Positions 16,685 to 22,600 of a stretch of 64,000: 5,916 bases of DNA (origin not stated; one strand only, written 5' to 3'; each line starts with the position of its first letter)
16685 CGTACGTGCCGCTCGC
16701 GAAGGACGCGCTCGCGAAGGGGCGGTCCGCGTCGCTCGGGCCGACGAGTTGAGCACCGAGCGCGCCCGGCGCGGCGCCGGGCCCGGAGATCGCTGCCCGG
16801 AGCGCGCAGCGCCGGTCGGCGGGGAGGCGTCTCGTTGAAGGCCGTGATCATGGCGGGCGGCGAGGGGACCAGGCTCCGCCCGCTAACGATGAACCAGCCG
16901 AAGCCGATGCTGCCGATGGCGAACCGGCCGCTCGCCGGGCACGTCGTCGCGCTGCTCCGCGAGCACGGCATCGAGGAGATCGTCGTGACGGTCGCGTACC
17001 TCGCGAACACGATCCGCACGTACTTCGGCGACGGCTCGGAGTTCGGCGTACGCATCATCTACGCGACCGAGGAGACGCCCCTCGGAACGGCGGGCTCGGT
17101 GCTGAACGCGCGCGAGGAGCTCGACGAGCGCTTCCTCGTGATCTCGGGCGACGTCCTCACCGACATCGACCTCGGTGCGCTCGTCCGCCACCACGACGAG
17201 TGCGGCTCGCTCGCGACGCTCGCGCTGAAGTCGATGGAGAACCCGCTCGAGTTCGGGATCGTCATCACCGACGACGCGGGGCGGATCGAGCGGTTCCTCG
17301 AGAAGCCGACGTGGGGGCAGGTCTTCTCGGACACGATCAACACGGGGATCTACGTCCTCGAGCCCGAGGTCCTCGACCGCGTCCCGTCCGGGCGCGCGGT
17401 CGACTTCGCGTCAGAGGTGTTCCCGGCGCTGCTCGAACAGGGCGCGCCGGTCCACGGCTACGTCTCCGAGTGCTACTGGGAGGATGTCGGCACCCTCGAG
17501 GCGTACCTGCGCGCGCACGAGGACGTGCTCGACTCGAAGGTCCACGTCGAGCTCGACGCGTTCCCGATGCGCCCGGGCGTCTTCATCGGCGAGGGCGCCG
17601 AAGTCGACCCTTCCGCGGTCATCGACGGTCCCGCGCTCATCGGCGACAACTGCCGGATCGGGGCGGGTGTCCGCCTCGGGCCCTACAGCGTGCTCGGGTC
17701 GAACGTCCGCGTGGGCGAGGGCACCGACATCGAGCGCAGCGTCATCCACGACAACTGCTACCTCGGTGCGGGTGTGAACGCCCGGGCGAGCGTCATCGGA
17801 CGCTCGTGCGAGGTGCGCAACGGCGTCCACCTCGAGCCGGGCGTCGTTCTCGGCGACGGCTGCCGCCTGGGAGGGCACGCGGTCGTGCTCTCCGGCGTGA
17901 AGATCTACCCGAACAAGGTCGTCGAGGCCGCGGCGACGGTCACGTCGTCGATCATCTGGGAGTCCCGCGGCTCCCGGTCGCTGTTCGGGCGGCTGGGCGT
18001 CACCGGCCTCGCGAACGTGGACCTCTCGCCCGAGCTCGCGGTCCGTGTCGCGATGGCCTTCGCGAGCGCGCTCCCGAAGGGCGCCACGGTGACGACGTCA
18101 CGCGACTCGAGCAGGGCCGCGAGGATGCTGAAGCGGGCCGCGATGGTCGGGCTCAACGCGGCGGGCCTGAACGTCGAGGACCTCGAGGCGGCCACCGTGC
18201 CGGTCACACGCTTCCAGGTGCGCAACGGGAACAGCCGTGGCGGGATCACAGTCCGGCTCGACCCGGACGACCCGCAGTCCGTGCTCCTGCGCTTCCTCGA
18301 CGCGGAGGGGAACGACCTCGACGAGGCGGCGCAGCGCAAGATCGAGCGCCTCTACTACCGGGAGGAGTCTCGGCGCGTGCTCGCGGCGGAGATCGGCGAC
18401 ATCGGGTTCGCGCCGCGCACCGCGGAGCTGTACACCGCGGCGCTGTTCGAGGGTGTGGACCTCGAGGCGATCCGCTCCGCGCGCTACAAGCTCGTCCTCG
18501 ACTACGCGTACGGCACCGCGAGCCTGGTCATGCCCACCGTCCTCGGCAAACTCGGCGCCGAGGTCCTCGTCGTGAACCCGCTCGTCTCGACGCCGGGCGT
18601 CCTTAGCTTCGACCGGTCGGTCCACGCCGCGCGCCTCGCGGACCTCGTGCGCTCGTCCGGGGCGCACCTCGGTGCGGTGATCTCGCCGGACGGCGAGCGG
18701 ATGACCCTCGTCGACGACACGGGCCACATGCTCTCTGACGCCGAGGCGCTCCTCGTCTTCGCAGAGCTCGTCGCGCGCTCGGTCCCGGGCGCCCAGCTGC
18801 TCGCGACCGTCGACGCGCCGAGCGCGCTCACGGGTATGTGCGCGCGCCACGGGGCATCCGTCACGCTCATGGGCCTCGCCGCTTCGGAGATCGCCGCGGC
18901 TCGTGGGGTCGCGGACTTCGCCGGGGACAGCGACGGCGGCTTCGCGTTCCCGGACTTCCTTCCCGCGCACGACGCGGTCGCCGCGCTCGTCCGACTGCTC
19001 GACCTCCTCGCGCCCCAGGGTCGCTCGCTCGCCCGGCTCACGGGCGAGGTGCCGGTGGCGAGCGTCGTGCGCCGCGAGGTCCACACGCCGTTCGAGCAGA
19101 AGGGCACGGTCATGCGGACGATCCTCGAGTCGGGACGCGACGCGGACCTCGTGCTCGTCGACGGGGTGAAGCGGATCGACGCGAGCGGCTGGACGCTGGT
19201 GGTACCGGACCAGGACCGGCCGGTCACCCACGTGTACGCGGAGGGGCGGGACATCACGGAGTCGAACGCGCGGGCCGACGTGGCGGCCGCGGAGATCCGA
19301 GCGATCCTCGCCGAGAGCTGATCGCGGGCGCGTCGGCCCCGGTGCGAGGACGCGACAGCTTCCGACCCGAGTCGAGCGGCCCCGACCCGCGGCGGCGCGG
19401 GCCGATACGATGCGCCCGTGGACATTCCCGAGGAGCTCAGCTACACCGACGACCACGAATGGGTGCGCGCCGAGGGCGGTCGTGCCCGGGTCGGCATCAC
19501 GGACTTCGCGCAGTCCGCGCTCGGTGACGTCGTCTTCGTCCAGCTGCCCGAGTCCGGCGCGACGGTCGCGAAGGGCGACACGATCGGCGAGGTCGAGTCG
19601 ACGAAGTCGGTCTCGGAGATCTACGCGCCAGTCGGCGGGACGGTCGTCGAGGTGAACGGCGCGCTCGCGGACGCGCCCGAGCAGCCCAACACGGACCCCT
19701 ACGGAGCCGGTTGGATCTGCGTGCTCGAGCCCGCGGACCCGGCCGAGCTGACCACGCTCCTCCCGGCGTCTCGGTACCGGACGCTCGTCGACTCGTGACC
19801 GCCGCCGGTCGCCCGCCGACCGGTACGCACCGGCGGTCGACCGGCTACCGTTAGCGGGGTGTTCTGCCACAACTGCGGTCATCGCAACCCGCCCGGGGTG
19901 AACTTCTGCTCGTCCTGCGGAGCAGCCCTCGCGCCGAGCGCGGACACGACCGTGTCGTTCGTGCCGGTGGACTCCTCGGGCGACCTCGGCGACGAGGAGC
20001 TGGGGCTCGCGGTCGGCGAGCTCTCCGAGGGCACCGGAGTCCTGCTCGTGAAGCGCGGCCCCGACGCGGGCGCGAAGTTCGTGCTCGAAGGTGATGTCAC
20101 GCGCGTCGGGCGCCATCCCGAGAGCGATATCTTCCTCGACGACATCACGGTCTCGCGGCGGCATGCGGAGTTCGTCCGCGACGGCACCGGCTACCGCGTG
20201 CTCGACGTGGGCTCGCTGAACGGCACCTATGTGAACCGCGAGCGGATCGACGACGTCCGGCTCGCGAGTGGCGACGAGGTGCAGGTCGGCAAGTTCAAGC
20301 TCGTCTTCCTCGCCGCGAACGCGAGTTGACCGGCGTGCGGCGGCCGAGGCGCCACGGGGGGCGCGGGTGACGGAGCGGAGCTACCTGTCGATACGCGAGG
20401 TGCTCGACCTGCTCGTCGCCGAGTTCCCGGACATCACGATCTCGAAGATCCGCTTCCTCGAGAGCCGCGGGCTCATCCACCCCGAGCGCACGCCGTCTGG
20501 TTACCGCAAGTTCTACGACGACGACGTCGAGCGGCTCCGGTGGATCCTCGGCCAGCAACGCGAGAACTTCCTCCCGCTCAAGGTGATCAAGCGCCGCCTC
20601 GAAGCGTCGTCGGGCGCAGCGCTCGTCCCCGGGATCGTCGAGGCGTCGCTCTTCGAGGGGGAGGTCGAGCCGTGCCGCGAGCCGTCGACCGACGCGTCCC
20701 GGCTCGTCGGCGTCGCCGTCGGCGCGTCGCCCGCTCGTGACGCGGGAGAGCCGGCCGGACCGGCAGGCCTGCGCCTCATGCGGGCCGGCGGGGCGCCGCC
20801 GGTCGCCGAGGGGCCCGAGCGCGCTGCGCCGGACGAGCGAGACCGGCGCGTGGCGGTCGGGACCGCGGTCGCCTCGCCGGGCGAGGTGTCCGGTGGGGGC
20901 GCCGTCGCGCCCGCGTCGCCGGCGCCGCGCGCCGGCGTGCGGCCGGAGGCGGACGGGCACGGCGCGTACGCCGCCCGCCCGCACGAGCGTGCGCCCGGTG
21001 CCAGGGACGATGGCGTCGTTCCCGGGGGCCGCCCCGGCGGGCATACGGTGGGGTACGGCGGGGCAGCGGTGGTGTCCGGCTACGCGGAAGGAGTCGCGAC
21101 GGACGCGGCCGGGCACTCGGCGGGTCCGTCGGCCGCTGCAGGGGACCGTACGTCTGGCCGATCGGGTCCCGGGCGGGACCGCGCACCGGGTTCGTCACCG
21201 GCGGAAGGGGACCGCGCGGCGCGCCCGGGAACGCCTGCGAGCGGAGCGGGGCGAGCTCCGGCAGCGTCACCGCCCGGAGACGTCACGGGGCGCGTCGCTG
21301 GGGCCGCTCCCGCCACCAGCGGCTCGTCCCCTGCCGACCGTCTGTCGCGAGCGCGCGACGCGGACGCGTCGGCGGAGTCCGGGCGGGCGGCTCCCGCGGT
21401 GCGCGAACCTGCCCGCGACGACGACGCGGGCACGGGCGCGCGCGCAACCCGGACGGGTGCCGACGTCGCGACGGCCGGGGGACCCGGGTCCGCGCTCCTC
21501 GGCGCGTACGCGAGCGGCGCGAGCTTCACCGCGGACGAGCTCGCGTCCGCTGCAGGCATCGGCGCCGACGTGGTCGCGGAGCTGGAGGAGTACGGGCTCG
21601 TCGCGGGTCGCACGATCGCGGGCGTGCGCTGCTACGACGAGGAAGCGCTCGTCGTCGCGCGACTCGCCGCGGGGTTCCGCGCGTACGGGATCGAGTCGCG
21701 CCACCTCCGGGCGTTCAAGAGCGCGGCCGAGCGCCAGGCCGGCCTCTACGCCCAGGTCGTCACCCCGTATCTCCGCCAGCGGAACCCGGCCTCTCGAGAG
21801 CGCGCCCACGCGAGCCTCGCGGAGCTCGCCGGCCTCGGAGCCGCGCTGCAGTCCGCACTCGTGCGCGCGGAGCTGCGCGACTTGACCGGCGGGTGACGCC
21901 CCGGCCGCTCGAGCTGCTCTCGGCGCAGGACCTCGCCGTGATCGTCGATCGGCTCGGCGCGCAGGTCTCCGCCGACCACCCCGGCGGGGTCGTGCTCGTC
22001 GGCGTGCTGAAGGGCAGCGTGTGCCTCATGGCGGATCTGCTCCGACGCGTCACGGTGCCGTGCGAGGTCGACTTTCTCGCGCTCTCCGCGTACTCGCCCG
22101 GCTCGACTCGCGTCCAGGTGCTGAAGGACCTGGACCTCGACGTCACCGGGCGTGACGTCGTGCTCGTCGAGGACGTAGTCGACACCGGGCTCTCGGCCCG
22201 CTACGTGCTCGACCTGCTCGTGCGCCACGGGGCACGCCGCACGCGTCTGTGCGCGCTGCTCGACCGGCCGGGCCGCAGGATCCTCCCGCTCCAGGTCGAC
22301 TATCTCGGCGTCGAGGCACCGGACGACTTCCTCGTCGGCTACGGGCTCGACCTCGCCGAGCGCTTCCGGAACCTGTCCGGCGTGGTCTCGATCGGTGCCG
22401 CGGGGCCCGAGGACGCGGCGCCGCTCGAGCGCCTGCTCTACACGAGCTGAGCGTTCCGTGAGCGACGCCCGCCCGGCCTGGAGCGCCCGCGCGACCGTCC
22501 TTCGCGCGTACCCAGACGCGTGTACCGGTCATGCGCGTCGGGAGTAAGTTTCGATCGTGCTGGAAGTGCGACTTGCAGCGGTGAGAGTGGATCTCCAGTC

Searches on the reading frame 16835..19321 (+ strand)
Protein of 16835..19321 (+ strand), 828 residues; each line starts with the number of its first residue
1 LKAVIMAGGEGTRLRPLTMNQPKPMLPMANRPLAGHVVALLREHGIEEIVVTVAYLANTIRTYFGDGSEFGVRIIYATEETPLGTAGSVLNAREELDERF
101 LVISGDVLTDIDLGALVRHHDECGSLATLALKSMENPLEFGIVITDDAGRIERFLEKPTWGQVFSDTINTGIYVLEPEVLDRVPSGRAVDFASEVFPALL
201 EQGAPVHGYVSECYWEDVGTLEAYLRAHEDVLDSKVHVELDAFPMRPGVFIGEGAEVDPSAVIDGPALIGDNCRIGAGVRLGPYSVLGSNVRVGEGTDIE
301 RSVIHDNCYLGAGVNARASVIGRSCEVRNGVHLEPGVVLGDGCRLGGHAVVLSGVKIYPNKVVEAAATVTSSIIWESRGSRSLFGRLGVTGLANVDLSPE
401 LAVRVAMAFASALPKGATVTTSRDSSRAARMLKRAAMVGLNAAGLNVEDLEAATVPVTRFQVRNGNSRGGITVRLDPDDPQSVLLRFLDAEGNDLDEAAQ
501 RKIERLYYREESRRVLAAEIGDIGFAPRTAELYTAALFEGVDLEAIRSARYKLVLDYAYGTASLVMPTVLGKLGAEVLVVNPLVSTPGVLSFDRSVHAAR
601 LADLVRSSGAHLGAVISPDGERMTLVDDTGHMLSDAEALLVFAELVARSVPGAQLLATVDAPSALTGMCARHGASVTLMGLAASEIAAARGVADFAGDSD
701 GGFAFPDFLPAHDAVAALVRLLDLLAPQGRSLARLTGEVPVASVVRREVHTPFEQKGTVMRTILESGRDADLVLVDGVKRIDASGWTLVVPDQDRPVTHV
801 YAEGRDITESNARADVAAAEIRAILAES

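Call 19: search_protein_families(library=pfam, proteins=[window:16835-19321:+], max_evalue=0.01)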
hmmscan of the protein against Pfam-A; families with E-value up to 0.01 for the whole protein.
window:16835-19321:+ (828 aa): 11 families
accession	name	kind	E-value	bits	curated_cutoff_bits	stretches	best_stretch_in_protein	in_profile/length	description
PF00483.29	NTP_transferase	-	8.6e-56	189.7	21.2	1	2-233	1-244/245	Nucleotidyl transferase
PF00132.30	Hexapep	-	4.1e-20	71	27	4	248-282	1-35/36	Bacterial transferase hexapeptide (six repeats)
PF02878.22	PGM_PMM_I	-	9e-18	64.7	22.5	1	382-513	2-137/138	Phosphoglucomutase/phosphomannomutase, alpha/beta/alpha domain I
PF25084.1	LbH_EIF2B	-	3.2e-17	62.9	54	1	248-349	3-103/105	EIF2B subunit epsilon LbH domain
PF12804.13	NTP_transf_3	-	9.5e-13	49.1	27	1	3-121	1-112/160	MobA-like NTP transferase domain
PF02879.22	PGM_PMM_II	-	3.4e-11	44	29.3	1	533-630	3-103/103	Phosphoglucomutase/phosphomannomutase, alpha/beta/alpha domain II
PF24894.1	Hexapep_GlmU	-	4.3e-07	30.4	23.3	1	284-332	34-82/104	GlmU-like, C-terminal hexapeptide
PF25087.1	GMPPB_C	-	5.1e-05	23.4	39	1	262-364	6-101/110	GMPPB C-terminal domain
PF14602.12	Hexapep_2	-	0.00028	21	27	0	337-370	2-33/34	Hexapeptide repeat of succinyl-transferase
PF02880.22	PGM_PMM_III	-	0.00043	20.8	20.7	1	639-737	6-109/115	Phosphoglucomutase/phosphomannomutase, alpha/beta/alpha domain III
PF25247.1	LbH_GLGC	-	0.0005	20.5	27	0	296-340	10-53/135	GLGC left-handed parallel beta-helix domain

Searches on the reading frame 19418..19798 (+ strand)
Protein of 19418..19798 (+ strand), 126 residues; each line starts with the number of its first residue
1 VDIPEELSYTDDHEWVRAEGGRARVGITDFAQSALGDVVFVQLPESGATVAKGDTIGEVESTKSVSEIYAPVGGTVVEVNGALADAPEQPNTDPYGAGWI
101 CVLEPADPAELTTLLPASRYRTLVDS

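Call 19: search_protein_families(library=pfam, proteins=[window:19418-19798:+], max_evalue=0.01)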
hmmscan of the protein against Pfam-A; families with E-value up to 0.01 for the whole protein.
window:19418-19798:+ (126 aa): 3 families
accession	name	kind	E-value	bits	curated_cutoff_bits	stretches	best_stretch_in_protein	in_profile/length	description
PF01597.25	GCV_H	-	8.2e-41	139.2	22.2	1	7-124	1-119/122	Glycine cleavage H-protein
PF00364.28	Biotin_lipoyl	-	2.1e-05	24.7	22.1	1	45-79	22-56/73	Biotin-requiring enzyme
PF13375.12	RnfC_N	-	0.00076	19.9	25.6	1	45-87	47-88/101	RnfC Barrel sandwich hybrid domain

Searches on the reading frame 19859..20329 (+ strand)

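Call 19: search_protein_families(library=pfam, proteins=[window:19859-20329:+], max_evalue=0.01)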
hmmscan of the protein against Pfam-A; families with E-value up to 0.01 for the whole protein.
window:19859-20329:+ (156 aa): 7 families
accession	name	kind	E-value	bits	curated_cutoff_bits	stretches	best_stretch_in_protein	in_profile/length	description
PF00498.31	FHA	-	1.3e-20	74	20.7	1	81-144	1-67/67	FHA domain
PF16697.10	Yop-YscD_cpl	-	2e-19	70.1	33.2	1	66-152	4-92/94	Inner membrane component of T3SS, cytoplasmic domain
PF13240.11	Zn_Ribbon_1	-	4.7e-09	36.2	25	1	2-24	1-23/23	zinc-ribbon domain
PF12773.13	DZR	-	1.5e-05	25.5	27.3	1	3-25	1-23/45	Double zinc ribbon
PF24463.1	DUF7577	-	0.0002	21.3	28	1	2-24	4-26/27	Domain of unknown function (DUF7577)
PF13248.11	Zn_ribbon_3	-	0.0007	19.4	27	1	3-22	5-24/26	zinc-ribbon domain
PF09297.16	Zn_ribbon_NUD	-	0.0086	16.2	24.8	0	16-30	5-19/32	NADH pyrophosphatase zinc ribbon domain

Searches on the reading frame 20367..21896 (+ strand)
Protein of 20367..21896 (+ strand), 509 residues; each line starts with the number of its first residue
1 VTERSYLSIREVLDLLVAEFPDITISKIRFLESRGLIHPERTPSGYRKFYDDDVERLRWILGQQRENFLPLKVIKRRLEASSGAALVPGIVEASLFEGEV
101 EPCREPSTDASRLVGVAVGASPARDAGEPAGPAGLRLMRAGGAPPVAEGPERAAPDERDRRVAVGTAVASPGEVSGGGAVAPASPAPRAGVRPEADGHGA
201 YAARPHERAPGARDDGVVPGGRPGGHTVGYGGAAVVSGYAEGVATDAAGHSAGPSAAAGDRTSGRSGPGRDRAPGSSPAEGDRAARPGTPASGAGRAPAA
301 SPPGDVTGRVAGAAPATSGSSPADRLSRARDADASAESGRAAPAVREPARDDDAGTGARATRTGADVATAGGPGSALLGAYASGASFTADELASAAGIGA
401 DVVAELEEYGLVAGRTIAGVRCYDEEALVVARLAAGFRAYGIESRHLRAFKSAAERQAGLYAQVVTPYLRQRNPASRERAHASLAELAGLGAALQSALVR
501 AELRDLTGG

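Call 19: search_protein_families(library=pfam, proteins=[window:20367-21896:+], max_evalue=0.01)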
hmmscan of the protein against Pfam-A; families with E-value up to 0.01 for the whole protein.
window:20367-21896:+ (509 aa): 2 families
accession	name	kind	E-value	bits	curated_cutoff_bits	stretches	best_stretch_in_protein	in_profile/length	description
PF13411.12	MerR_1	-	8.1e-12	45.5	21.6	1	22-80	11-68/69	MerR HTH family regulatory protein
PF00376.29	MerR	-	3.5e-10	40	28.2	1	17-49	5-38/38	MerR family regulatory protein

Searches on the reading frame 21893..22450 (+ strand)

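Call 19: search_protein_families(library=pfam, proteins=[window:21893-22450:+], max_evalue=0.01)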
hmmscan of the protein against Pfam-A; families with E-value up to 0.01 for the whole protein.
window:21893-22450:+ (185 aa): 2 families
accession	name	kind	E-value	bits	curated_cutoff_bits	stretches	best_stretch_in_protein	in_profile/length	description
PF00156.33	Pribosyltran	-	2.3e-20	72.9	26.3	1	7-153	4-156/158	Phosphoribosyl transferase domain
PF14681.12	UPRTase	-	0.0021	18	27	1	32-119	67-153/206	Uracil phosphoribosyltransferase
